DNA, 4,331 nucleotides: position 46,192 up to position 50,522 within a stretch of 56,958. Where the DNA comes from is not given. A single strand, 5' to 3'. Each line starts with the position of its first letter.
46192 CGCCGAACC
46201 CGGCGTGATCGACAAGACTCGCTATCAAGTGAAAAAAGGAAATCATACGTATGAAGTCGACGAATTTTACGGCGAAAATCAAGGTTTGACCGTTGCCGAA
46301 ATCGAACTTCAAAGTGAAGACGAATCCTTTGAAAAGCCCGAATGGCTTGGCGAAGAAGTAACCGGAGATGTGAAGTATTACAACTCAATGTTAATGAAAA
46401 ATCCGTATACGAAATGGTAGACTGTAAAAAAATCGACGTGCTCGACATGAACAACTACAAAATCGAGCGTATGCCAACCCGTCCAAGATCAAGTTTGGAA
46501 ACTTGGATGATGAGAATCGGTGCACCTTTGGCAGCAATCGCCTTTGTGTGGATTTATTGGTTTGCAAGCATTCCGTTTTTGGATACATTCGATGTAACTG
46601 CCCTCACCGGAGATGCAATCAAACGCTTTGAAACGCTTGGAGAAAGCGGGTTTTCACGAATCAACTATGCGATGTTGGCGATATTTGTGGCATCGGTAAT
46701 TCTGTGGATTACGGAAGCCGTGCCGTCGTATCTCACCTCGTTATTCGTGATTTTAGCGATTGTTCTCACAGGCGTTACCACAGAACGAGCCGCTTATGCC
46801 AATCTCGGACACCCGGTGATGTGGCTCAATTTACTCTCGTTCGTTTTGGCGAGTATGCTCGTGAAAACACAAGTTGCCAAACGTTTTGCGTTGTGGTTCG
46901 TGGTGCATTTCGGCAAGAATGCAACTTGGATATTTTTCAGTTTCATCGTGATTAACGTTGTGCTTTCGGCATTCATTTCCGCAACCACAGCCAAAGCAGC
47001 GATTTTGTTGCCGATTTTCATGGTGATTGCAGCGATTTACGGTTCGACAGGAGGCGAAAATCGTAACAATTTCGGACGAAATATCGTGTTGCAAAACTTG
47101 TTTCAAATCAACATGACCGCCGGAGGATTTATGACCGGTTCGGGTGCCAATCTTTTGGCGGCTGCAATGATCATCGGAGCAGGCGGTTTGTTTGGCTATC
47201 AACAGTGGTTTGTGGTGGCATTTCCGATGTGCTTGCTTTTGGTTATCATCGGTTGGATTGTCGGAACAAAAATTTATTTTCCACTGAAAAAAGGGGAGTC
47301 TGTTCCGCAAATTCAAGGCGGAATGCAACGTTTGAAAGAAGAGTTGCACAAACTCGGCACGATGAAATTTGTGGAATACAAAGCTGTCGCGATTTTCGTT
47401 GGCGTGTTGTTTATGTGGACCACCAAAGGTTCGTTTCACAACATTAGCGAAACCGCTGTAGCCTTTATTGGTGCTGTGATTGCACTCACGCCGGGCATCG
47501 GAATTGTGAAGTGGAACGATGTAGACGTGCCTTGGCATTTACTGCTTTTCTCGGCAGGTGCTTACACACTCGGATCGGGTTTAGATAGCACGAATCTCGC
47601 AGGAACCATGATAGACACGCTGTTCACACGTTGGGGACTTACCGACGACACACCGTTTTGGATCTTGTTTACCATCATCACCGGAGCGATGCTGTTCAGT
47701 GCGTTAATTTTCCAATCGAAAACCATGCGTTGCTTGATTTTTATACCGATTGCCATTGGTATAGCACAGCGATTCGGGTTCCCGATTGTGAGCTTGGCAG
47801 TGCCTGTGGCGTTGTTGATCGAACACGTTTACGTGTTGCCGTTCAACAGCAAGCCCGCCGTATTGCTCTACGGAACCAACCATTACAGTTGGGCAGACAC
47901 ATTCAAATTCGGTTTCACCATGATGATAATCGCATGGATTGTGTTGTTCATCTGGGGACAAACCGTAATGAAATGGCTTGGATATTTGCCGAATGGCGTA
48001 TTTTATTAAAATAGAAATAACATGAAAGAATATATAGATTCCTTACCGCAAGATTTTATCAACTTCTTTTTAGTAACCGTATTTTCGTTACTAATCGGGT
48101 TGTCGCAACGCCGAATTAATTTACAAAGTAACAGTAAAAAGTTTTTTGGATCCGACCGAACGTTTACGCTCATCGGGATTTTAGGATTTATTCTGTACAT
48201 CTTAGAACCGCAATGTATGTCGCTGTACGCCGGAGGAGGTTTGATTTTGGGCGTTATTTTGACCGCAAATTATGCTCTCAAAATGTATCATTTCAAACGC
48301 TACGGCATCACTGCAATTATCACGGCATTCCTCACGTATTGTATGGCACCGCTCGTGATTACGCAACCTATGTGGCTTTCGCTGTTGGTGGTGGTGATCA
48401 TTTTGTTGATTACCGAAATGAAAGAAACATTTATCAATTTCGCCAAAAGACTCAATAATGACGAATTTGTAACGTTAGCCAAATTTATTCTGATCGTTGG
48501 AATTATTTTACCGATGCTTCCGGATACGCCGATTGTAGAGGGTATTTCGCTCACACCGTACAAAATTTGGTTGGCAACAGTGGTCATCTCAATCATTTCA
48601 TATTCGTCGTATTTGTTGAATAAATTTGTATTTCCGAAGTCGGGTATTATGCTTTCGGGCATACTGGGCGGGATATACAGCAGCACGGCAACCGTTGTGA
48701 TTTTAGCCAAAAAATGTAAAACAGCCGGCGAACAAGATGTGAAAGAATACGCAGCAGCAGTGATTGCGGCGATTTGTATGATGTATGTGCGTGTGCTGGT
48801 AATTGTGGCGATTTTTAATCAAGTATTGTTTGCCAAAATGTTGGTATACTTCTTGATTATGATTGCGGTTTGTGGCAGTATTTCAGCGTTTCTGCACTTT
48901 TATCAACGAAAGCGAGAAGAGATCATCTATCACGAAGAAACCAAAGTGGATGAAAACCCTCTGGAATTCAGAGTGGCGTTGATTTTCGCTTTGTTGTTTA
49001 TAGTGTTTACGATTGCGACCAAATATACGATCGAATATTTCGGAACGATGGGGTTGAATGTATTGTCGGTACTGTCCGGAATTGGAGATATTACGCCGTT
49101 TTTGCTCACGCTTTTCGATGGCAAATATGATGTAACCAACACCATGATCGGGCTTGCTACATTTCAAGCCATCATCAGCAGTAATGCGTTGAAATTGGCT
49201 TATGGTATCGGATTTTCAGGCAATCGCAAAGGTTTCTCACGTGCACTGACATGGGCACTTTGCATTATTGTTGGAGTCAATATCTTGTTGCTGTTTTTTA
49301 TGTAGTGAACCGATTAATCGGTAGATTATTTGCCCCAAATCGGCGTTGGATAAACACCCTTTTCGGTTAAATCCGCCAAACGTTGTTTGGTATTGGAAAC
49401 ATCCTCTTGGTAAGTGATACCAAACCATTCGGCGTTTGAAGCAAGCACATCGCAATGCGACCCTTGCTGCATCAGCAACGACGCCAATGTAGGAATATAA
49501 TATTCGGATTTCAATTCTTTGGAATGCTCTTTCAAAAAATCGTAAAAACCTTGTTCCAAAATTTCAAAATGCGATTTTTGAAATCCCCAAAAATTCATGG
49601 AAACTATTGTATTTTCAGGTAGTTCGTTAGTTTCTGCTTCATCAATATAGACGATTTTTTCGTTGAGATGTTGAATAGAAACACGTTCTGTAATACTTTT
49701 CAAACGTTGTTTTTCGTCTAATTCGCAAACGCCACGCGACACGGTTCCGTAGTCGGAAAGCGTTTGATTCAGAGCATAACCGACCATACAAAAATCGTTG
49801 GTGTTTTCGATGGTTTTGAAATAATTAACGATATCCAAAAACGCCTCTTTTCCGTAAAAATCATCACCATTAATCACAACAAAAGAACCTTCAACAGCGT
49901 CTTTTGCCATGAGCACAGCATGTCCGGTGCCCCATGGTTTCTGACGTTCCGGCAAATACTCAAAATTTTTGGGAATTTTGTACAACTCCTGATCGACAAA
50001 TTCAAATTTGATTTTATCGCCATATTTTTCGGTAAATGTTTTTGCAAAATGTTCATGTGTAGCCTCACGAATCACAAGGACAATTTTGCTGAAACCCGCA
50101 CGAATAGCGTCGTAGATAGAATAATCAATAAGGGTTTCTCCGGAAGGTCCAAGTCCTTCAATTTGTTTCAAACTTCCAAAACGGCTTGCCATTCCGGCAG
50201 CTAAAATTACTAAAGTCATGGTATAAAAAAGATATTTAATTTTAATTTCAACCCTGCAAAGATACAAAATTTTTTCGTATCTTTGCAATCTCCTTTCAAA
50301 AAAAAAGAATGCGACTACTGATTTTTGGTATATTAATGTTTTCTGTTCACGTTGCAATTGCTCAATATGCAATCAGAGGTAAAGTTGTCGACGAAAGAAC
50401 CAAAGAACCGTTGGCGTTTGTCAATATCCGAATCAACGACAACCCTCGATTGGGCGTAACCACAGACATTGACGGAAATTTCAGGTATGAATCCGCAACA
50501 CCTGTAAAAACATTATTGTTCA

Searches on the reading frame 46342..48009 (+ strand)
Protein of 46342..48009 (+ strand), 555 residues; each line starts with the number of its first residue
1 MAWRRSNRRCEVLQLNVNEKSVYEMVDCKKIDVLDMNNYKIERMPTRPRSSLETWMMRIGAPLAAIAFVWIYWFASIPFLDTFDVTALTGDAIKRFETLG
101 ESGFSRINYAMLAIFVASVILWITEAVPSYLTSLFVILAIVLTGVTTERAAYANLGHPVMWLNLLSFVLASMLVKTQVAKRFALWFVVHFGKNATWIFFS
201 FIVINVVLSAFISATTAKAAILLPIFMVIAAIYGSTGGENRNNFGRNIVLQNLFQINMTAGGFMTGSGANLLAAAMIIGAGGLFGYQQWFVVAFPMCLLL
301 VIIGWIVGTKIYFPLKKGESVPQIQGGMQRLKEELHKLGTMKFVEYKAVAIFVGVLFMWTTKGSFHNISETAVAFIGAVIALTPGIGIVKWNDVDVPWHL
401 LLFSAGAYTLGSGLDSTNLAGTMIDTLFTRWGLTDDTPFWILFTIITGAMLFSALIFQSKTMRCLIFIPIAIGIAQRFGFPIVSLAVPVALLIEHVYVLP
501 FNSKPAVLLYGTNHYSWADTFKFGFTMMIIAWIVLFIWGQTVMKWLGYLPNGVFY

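Call 104: search_protein_families(library=pfam, proteins=[window:46342-48009:+], max_evalue=0.00001)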
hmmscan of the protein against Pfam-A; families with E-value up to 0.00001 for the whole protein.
window:46342-48009:+ (555 aa): 2 families
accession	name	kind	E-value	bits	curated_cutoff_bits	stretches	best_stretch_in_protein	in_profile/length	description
PF00939.25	Na_sulph_symp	-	1.9e-53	182.6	27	1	103-548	25-471/472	Sodium:sulfate symporter transmembrane region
PF03600.22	CitMHS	-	2.4e-25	89.8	31.9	1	119-454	1-299/336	Citrate transporter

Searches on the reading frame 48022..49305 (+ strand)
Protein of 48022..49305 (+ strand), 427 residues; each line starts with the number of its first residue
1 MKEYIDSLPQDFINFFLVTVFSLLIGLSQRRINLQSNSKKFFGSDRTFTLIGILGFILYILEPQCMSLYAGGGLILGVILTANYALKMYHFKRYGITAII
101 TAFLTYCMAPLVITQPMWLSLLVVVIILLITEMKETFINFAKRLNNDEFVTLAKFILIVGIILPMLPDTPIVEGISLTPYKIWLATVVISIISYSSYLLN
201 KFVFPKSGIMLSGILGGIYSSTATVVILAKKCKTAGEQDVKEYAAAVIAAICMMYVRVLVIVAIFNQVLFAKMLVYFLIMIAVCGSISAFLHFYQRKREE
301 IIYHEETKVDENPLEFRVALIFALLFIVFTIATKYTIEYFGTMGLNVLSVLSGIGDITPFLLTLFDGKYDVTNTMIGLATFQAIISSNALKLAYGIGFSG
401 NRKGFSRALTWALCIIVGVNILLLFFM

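Call 104: search_protein_families(library=pfam, proteins=[window:48022-49305:+], max_evalue=0.00001)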
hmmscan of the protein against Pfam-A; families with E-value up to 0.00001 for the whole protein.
window:48022-49305:+ (427 aa): 2 families
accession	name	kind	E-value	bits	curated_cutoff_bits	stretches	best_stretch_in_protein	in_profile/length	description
PF13194.11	DUF4010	-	2.7e-48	164.9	30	1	187-395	1-206/210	Domain of unknown function (DUF4010)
PF02308.21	MgtC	-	1.6e-06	28.9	31.4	1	17-137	3-118/121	MgtC family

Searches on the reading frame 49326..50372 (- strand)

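Call 104: search_protein_families(library=pfam, proteins=[window:49326-50372:-], max_evalue=0.00001)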
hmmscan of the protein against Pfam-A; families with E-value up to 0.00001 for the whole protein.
window:49326-50372:- (348 aa): 1 family
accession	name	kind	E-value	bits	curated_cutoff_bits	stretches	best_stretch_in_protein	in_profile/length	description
PF00483.29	NTP_transferase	-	4.3e-10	40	21.2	1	55-289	3-204/245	Nucleotidyl transferase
